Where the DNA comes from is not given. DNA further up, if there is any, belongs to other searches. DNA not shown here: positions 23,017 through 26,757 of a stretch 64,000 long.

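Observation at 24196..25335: Intein with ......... homing endonuclease inserted at the catalytic Cys of the ribonucleotide reductase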

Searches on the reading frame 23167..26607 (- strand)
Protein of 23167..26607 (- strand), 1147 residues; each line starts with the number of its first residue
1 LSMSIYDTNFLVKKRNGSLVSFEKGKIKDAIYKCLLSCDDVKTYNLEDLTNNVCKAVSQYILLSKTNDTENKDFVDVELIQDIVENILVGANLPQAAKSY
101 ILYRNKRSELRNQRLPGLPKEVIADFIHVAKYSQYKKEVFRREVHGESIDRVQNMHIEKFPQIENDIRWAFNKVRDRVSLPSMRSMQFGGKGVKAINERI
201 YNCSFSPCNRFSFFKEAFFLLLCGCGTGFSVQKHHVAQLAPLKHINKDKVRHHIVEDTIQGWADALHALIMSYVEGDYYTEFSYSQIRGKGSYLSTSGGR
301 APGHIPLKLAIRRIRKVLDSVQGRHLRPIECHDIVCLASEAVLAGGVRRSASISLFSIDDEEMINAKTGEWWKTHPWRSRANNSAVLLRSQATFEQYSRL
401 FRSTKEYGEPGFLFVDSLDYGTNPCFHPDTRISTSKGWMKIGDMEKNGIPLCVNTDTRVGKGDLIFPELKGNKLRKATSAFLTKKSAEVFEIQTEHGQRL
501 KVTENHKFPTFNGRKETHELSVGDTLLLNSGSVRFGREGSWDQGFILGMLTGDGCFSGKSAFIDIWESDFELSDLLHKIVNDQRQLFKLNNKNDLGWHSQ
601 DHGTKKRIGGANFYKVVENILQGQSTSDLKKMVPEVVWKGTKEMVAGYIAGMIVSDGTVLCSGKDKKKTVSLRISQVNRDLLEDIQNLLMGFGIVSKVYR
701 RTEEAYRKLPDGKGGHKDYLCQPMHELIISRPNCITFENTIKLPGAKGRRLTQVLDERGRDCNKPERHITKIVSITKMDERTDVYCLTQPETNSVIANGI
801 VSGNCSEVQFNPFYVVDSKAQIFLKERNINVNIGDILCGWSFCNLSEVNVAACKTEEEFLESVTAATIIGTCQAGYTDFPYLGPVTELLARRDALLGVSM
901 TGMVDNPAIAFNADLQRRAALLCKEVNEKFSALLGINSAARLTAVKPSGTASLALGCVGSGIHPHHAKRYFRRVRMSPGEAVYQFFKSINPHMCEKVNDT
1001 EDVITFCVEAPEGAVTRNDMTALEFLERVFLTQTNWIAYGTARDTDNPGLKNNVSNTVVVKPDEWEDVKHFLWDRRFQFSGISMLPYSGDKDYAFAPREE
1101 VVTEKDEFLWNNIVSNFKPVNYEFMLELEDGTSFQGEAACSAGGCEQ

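Call 4: search_protein_families(library=pfam, proteins=[window:23167-26607:-], max_evalue=0.1)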
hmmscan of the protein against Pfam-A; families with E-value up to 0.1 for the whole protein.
window:23167-26607:- (1147 aa): 4 families
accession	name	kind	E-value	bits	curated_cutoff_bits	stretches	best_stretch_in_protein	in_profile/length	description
PF14528.11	LAGLIDADG_3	-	3.3e-17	63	22.5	1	644-741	2-81/82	LAGLIDADG-like domain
PF03477.21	ATP-cone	-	5.3e-16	59.4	25.8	1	12-109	3-88/88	ATP cone domain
PF14890.11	Intein_splicing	-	1.8e-13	51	35.8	1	476-804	37-155/155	Intein splicing domain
PF02867.20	Ribonuc_red_lgC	-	0.001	18.2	23.9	0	940-1000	381-433/523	Ribonucleotide reductase, barrel domain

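Call 5: search_protein_families(library=ncbifam, proteins=[window:23167-26607:-], max_evalue=0.1)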
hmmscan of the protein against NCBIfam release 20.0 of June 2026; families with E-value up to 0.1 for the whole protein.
window:23167-26607:- (1147 aa): 22 families
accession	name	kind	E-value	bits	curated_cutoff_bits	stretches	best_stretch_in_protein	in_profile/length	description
TIGR02505.1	RTPR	equivalog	2.2e-55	188.1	340.05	3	244-417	172-343/724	ribonucleoside-triphosphate reductase, adenosylcobalamin-dependent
NF006207.0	PRK08332.1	equivalog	1e-38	132.4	2400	2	487-814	946-1248/1684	vitamin B12-dependent ribonucleotide reductase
NF005010.0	PRK06406.1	subfamily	1.1e-15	57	1125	1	11-113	6-101/771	vitamin B12-dependent ribonucleotide reductase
NF005852.0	PRK07773.1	equivalog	2.7e-14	52.5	780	1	476-704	441-670/886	replicative DNA helicase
NF006126.0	PRK08270.1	equivalog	2e-13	49.5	548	1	12-116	5-97/684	ribonucleoside triphosphate reductase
NF009028.0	PRK12364.1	equivalog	2.4e-12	45.7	1377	1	12-114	3-98/842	ribonucleoside-diphosphate reductase subunit alpha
NF005497.0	PRK07111.1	equivalog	3.9e-12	45.3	764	1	11-114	4-98/746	anaerobic ribonucleoside triphosphate reductase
NF005544.0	PRK07207.1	equivalog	1.3e-10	39.7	965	1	9-114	33-137/965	ribonucleoside-diphosphate reductase subunit alpha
NF009029.0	PRK12365.1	equivalog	2.6e-10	38.9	1350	1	11-115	119-222/1046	ribonucleoside-diphosphate reductase subunit alpha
TIGR01445.1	intein_Nterm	domain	2.8e-10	41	24.5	1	425-510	1-83/83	intein N-terminal splicing region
NF006732.0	PRK09263.1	equivalog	1.2e-08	33.9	657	1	10-114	3-95/712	anaerobic ribonucleoside-triphosphate reductase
NF038098.1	GyrA_w_intein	exception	7e-08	30.8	1850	1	425-706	117-394/1232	intein-containing DNA gyrase subunit A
NF011418.0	PRK14845.1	equivalog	5.7e-07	27.7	756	1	425-724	24-280/1049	translation initiation factor IF-2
TIGR01443.1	intein_Cterm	domain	1.6e-06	28.2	15.6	1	783-805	1-24/24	intein C-terminal splicing region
NF045703.1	rSAM_Tes_intein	exception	2.5e-06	25.6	1700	1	604-805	422-611/1040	tetraether lipid synthase Tes, intein-containing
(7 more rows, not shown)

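Call 40: search_protein_families(library=phrogs, proteins=[window:23167-26607:-], max_evalue=0.001)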
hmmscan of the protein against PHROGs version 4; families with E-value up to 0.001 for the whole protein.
window:23167-26607:- (1147 aa): 2 families
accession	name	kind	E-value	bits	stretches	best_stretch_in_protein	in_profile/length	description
phrog_367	-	DNA, RNA and nucleotide metabolism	4.8e-100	336.7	2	119-425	30-388/701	ribonucleotide reductase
phrog_487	-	moron, auxiliary metabolic gene and host takeover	1.9e-09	37.3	1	10-113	4-101/718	NrdD-like anaerobic ribonucleotide reductase large subunit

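Call 76: predict_structure(alignment_id=A2)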
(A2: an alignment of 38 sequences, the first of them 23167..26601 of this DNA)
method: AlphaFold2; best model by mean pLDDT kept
length: 1145 residues; sequences in the alignment: 38
mean_pLDDT: 79.6   pTM: 0.62
mean pLDDT of the five models: 79.6, 79.6, 78.8, 77.9, 76.6
residues with pLDDT >= 90: 350; 70-90: 561; 50-70: 124; < 50: 110
segments of 3 or more residues with pLDDT < 50: 1-5, 291-298, 341-348, 419-422, 444-448, 457-476, 590-594, 702-719, 802-806, 1041-1050, 1128-1145
pLDDT, mean of each block of 10 residues (from residue 1): 54 76 85 78 85 86 64 87 90 88 78 86 87 81 91 93 98 90 70 61 90 89 83 93 96 83 95 96 71 43 78 96 97 84 48 90 86 83 82 92 82 62 76 82 56 54 41 52 81 89 73 77 80 87 92 85 81 85 74 52 79 90 83 91 94 82 66 85 89 81 43 39 82 88 88 79 71 87 64 79 49 87 92 85 88 96 95 85 89 85 91 93 94 85 70 79 86 80 94 83 91 86 90 76 46 76 93 77 75 81 90 95 70 33 24
secondary structure, 60 per line:
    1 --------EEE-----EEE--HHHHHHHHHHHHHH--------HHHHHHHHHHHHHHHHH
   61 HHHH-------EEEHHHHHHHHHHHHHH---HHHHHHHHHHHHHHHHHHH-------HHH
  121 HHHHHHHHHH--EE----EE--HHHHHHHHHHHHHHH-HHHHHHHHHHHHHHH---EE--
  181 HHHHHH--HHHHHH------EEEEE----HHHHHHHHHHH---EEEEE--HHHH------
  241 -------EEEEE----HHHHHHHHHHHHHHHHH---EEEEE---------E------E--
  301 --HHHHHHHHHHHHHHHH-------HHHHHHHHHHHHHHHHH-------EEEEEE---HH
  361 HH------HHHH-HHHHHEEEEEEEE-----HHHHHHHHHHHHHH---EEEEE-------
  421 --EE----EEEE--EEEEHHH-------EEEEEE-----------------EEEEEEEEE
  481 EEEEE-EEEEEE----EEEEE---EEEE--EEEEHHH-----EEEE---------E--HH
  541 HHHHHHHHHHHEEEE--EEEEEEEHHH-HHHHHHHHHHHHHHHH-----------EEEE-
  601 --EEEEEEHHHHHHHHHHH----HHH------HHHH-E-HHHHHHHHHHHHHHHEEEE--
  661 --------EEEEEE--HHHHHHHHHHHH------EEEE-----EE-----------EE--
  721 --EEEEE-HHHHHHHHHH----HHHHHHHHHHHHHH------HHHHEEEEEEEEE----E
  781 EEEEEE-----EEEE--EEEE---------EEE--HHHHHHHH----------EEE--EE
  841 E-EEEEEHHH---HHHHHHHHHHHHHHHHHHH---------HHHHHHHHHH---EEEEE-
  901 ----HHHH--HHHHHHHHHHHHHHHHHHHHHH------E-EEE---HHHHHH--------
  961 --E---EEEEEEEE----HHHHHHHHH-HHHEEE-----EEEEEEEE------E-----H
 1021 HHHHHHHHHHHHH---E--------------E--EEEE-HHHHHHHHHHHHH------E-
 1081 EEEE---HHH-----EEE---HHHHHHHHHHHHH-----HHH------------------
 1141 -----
elements in order (helices of 4 or more, strands of 3 or more residues): E9-11 E17-19 H22-35 H44-64 E72-74 H75-88 H92-110 H118-130 H143-157 H159-173 H181-186 H189-194 E201-205 H210-220 E224-228 H231-234 E248-252 H257-273 E277-281 H303-318 H326-342 E350-355 H359-362 H369-372 H374-378 E379-386 H392-405 E409-413 E429-432 E435-438 E449-454 E472-485 E487-492 E497-501 E505-508 E511-514 E523-526 H539-551 E552-555 E558-564 H569-584 E596-599 E603-608 H609-619 H633-636 H640-654 E655-658 E669-674 H677-688 E695-698 E723-727 H729-738 H743-756 H763-766 E767-775 E780-786 E792-795 E798-801 E811-813 H816-823 E834-836 E839-841 E843-847 H854-872 H882-891 E895-899 H905-908 H911-932 E941-943 H947-952 E967-974 H979-987 E992-994 E1000-1007 H1020-1033 E1055-1058 H1060-1072 E1081-1084 E1096-1098 H1102-1114

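Call 78: fold_search(model_id=the predicted structure, library=pdb)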
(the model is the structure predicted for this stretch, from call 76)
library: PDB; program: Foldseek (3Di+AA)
matches with E <= 10: 428; with E <= 0.001: 111
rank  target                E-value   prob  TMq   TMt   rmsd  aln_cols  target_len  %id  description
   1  1l1l_A                1.2e-22  1.00  0.42  0.65   9.1      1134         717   13  CRYSTAL STRUCTURE OF B-12 DEPENDENT (CLASS II) RIBONUCLEOTIDE REDUCTASE (released 2002-04-10)
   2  7qsu                  5.6e-15  1.00  0.23  0.61   7.0       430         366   17  Crystal structure of homing endonuclease-associated TliVMA intein (C1A, d333-339) (released 2022-03-30)
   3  7qss                  4.1e-13  1.00  0.23  0.56   9.2       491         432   15  Crystal structure of homing endonuclease-associated TliVMA intein (C1A) (released 2022-03-30)
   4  1dq3                  6.4e-13  1.00  0.24  0.54   6.6       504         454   14  CRYSTAL STRUCTURE OF AN ARCHAEAL INTEIN-ENCODED HOMING ENDONUCLEASE PI-PFUI (released 2000-07-05)
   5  7qst                  4.3e-11  1.00  0.21  0.57   8.5       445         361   13  Crystal structure of homing endonuclease-associated PhoVMA intein (C1A) (released 2022-03-30)
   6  5cnv_A                2.0e-10  1.00  0.26  0.39  25.0      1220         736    8  Crystal structure of the dATP inhibited E. coli class Ia ribonucleotide reductase complex bound to GDP and TTP at 3.20 (released 2016-01-20)
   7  8vhp_H                2.9e-10  1.00  0.27  0.41  23.9      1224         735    8  Crystal structure of E. coli class Ia ribonucleotide reductase alpha subunit W28A variant bound to CDP and two molecul (released 2024-09-04)
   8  8vhp_A                6.8e-10  1.00  0.30  0.45  23.4      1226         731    8  Crystal structure of E. coli class Ia ribonucleotide reductase alpha subunit W28A variant bound to CDP and two molecul (released 2024-09-04)
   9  5cns_A                8.7e-10  1.00  0.28  0.42  23.5      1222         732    8  Crystal structure of the dATP inhibited E. coli class Ia ribonucleotide reductase complex bound to CDP and dATP at 2.9 (released 2016-01-20)
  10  8vhp_F                1.2e-09  1.00  0.29  0.43  24.0      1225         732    8  Crystal structure of E. coli class Ia ribonucleotide reductase alpha subunit W28A variant bound to CDP and two molecul (released 2024-09-04)
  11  8vhp_B                1.4e-09  1.00  0.28  0.42  24.3      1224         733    8  Crystal structure of E. coli class Ia ribonucleotide reductase alpha subunit W28A variant bound to CDP and two molecul (released 2024-09-04)
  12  1r1r_A                1.5e-09  1.00  0.28  0.42  23.6      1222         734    9  RIBONUCLEOTIDE REDUCTASE R1 PROTEIN MUTANT Y730F WITH A REDUCED ACTIVE SITE FROM ESCHERICHIA COLI (released 1998-01-28)
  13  5im3_B                1.7e-09  1.00  0.21  0.27  25.2      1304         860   10  Crystal structure of the class I ribonucleotide reductase from Pseudomonas aeruginosa in complex with dATP (released 2016-05-04)
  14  1ef0_A                2.2e-09  1.00  0.22  0.50   7.1       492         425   10  CRYSTAL STRUCTURE OF PI-SCEI MINIPRECURSOR (released 2000-06-07)
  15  6w4x_B                2.3e-09  1.00  0.28  0.42  25.4      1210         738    8  Holocomplex of E. coli class Ia ribonucleotide reductase with GDP and TTP (released 2020-04-08)
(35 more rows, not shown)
